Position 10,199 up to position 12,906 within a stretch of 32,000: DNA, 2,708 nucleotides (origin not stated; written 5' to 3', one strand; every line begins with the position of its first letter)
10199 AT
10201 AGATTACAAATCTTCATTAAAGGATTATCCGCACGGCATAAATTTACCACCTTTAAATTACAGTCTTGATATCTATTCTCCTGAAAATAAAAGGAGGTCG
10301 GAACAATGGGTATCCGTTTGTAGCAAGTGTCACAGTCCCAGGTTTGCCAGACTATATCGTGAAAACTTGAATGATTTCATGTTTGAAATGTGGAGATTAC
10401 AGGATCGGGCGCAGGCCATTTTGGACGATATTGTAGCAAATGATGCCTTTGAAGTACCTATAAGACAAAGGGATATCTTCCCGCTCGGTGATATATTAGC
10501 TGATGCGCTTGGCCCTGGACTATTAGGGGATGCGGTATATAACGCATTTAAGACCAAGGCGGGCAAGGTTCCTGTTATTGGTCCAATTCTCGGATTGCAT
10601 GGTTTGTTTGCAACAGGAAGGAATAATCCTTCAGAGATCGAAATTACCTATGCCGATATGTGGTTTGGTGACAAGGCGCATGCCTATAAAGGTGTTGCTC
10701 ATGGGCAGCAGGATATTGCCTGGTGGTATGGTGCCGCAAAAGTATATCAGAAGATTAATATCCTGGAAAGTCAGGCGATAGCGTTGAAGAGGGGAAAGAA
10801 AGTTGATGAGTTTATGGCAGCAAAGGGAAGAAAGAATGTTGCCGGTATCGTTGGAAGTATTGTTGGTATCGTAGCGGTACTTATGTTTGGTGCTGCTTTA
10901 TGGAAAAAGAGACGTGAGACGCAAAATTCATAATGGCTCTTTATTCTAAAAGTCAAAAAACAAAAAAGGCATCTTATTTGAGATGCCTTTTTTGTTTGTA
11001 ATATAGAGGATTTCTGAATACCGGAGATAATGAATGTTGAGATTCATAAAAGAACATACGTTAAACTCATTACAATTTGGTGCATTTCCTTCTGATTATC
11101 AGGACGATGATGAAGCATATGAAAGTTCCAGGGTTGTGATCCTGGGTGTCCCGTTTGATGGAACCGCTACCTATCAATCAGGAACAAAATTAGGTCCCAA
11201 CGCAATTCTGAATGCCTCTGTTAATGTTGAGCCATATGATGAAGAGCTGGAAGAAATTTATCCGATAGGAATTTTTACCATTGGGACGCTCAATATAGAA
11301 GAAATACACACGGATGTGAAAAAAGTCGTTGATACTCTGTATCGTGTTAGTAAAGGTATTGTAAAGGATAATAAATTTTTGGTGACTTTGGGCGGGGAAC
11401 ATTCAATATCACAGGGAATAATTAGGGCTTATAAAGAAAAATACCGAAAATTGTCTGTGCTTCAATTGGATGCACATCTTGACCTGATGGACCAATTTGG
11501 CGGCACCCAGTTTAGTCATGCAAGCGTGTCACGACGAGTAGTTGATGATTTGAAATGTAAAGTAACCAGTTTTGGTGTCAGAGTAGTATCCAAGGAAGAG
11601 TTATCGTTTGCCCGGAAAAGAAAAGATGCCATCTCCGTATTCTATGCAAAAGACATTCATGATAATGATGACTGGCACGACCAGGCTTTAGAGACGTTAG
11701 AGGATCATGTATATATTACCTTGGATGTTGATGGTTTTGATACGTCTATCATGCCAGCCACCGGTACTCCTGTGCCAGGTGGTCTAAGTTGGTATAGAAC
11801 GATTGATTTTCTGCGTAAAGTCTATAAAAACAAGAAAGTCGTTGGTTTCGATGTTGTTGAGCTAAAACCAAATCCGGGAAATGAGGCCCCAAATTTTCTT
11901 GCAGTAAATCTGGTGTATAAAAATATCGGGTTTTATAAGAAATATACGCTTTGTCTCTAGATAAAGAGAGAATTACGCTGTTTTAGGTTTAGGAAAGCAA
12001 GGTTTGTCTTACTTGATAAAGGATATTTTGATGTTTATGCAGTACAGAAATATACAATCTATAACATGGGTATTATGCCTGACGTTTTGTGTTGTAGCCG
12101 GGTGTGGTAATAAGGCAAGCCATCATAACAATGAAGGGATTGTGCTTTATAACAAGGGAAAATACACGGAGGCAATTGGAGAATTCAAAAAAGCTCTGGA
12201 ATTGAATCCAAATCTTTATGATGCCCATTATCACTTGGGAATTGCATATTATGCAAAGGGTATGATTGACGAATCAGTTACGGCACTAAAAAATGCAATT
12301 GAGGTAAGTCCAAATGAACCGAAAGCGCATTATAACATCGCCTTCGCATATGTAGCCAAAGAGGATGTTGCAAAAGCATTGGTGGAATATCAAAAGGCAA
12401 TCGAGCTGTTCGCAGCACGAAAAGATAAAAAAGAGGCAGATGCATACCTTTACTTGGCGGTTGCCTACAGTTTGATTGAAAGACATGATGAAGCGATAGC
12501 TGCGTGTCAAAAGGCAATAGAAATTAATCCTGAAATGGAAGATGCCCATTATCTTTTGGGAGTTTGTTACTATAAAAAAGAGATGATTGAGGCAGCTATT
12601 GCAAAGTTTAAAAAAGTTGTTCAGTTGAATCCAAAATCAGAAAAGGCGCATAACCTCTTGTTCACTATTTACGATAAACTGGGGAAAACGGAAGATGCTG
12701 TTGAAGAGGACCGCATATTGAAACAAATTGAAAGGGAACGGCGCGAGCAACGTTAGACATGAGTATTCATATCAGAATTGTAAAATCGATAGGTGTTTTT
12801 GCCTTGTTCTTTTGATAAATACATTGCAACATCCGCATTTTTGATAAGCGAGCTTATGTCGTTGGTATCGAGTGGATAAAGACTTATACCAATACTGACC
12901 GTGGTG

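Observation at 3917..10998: Six-gene Rieske/cytochrome b operon carrying an NAD(P) oxidoreductase, a hexaheme cytochrome and an HAO-like octaheme subunit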

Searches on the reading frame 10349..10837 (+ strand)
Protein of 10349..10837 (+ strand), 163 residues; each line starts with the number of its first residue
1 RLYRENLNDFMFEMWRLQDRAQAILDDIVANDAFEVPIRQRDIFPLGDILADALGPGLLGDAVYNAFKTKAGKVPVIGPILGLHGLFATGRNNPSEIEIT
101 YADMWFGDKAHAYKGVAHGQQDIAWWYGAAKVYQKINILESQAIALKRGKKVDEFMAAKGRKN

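Call 45: search_solved_structures(query=window:10349-10837:+, max_evalue=10, show_alignments=5)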
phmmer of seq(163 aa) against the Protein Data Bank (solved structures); distinct sequences matched with E-value up to 10: 2.
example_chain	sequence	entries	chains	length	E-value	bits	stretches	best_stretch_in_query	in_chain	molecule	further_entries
6h5l_A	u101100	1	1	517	1.7e-37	131.9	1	3-152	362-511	Similar to hydroxylamine oxidoreductase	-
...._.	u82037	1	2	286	1.2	12.1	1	100-146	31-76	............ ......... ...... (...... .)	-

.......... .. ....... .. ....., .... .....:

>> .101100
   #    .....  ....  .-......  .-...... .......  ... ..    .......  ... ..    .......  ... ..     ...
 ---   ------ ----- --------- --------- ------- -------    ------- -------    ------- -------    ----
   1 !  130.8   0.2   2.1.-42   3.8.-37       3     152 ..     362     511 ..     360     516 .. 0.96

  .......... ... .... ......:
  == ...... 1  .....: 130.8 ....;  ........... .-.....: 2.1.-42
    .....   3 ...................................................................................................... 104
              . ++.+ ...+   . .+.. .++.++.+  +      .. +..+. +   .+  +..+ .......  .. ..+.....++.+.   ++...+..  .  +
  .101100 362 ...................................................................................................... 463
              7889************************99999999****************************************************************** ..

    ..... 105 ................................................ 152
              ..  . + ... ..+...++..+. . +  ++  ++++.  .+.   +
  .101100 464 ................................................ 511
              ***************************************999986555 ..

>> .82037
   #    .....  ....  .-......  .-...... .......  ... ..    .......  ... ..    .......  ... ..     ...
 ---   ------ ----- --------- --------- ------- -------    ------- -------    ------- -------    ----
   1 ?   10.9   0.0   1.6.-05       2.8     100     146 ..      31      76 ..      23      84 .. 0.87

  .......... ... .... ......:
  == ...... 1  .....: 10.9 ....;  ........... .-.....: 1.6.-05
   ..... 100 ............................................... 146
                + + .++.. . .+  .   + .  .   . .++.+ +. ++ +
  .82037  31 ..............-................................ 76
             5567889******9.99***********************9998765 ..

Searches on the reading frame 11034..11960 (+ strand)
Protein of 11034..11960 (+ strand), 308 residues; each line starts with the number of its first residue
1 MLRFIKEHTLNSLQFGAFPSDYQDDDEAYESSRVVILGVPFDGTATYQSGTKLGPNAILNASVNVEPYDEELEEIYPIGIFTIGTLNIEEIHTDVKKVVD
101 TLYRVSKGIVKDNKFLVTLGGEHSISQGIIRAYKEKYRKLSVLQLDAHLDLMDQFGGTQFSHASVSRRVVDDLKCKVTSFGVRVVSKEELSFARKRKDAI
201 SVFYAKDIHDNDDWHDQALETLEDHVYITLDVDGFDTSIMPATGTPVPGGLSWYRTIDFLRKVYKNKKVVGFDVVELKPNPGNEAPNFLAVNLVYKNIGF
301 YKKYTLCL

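Call 4: search_protein_families(library=pfam, proteins=[window:11034-11960:+], max_evalue=0.01)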
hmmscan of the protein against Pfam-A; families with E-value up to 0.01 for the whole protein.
window:11034-11960:+ (308 aa): 1 family
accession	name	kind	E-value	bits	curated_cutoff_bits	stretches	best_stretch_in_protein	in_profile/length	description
PF00491.26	Arginase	-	1.6e-65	221.8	22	1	33-296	2-276/280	Arginase family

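Call 5: search_protein_families(library=ncbifam, proteins=[window:11034-11960:+], max_evalue=0.01)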
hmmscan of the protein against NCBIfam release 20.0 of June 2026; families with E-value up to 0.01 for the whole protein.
window:11034-11960:+ (308 aa): 5 families
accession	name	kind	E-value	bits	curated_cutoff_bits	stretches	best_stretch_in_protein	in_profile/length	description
TIGR01230.1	agmatinase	equivalog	2.2e-68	230.9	174.3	1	28-298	9-273/275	agmatinase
NF002564.0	PRK02190.1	subfamily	1.6e-41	142.5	302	1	27-279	28-278/307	agmatinase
TIGR01229.1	rocF_arginase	equivalog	2.9e-26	92.5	227.6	2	176-280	168-274/300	arginase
TIGR01227.1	hutG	equivalog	1.2e-25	90.4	229.15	1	25-280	28-287/307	formimidoylglutamase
NF010347.0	PRK13775.1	equivalog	9.6e-08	31.6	381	1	87-281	100-306/331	formimidoylglutamase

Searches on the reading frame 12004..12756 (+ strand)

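Call 4: search_protein_families(library=pfam, proteins=[window:12004-12756:+], max_evalue=0.01)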
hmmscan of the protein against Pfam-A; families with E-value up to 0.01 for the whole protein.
window:12004-12756:+ (250 aa): 34 families (the best 25 are shown)
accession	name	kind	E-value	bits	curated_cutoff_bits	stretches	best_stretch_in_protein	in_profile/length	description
PF00515.34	TPR_1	-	3.9e-41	137.7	27.8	5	145-177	1-33/34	Tetratricopeptide repeat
PF07719.23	TPR_2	-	6.4e-37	123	27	5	41-70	4-33/34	Tetratricopeptide repeat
PF13414.12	TPR_11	-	4.5e-35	119.5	26.8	4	47-86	3-42/42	TPR repeat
PF13431.12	TPR_17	-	3.4e-29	99.1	24.4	3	61-91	2-32/34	Tetratricopeptide repeat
PF13181.12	TPR_8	-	6.4e-26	88.7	25.7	4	145-177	1-33/34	Tetratricopeptide repeat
PF14559.12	TPR_19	-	7e-25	87.6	25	3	51-96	4-49/68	Tetratricopeptide repeat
PF13432.12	TPR_16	-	9.4e-24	83.9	32.7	4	44-87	3-46/65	Tetratricopeptide repeat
PF13174.12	TPR_6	-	1.6e-21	75.9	26.3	3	180-212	1-33/33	Tetratricopeptide repeat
PF13424.12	TPR_12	-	9.6e-19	67.8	30.1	2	108-175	5-75/77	Tetratricopeptide repeat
PF13428.12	TPR_14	-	4.1e-15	55.2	23.5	1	146-186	2-42/44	Tetratricopeptide repeat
PF12895.13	ANAPC3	-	1.7e-13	51.1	27.2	2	160-233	4-76/82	Anaphase-promoting complex, cyclosome, subunit 3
PF14561.12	TPR_20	-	2.4e-12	47.5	25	1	161-237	4-82/90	Tetratricopeptide repeat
PF13176.12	TPR_7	-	1.1e-11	44.2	27.9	0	151-180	5-34/36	Tetratricopeptide repeat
PF03704.23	BTAD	-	2e-11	44.9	22.1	1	134-207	51-124/146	Bacterial transcriptional activator domain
PF23914.1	TPR_CcmH_CycH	-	1e-09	38.9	42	1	47-138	59-153/158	Cytochrome c-type biogenesis protein H TPR domain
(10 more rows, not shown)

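Call 5: search_protein_families(library=ncbifam, proteins=[window:12004-12756:+], max_evalue=0.01)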
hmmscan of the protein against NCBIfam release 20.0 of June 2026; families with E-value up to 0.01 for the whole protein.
window:12004-12756:+ (250 aa): 39 families (the best 25 are shown)
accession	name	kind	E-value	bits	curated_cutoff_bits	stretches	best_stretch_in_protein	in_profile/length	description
NF040959.1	MamA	equivalog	2.2e-32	112.2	200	2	36-135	103-202/204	magnetosome protein MamA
TIGR02917.1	PEP_TPR_lipo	equivalog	1.9e-26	92.2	312.2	3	140-233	460-553/899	XrtA/PEP-CTERM system TPR-repeat protein PrsT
TIGR02795.1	tol_pal_ybgF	equivalog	6.5e-21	75.1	90.1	3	179-243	39-103/119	tol-pal system protein YbgF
TIGR02521.1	type_IV_pilW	equivalog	2.3e-20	73.2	154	4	73-135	32-94/234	type IV pilus biogenesis/stability protein PilW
NF033762.1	social_mot_Tgl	equivalog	1.4e-17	63.9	225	2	74-234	33-191/252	social motility TPR repeat lipoprotein Tgl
NF047558.1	TPR_END_plus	domain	2e-16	59.7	32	1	147-178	1-32/56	TPR end-of-group domain-containing protein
NF053607.1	CHU_0125_OmpA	equivalog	4.4e-16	58.5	620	2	22-134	7-115/639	CHU_0125 family OmpA-like outer membrane integrity protein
NF047371.1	FlcA_CTERM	equivalog_domain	1.8e-15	56.5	300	2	48-143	449-544/646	periplasmic flagellar collar protein FlcA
NF002725.1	PRK02603.1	equivalog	1.2e-14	54.7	143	2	39-123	36-123/173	photosystem I assembly protein Ycf3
NF008391.2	PRK11189.1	equivalog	4.3e-14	52.7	250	3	39-124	66-153/297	lipoprotein NlpI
TIGR02552.1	LcrH_SycD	equivalog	1.4e-13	50.8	104.8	2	48-140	28-120/136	SycD/LcrH family type III secretion system chaperone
TIGR00990.1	3a0801s09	subfamily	4.2e-12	45.5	757.25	2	43-135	336-496/615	mitochondrial import receptor subunit TOM70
NF033920.0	C39_PA2778_fam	equivalog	1.8e-11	44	150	2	50-135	168-253/255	PA2778 family cysteine peptidase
NF047507.1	TPR_BatC_Lepto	exception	2.5e-10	40.2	175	1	43-138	29-128/214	TPR repeat-containing protein BatC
NF033758.1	gliding_GltE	equivalog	2.8e-10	39.7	225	2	75-245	225-390/411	adventurous gliding motility TPR repeat lipoprotein GltE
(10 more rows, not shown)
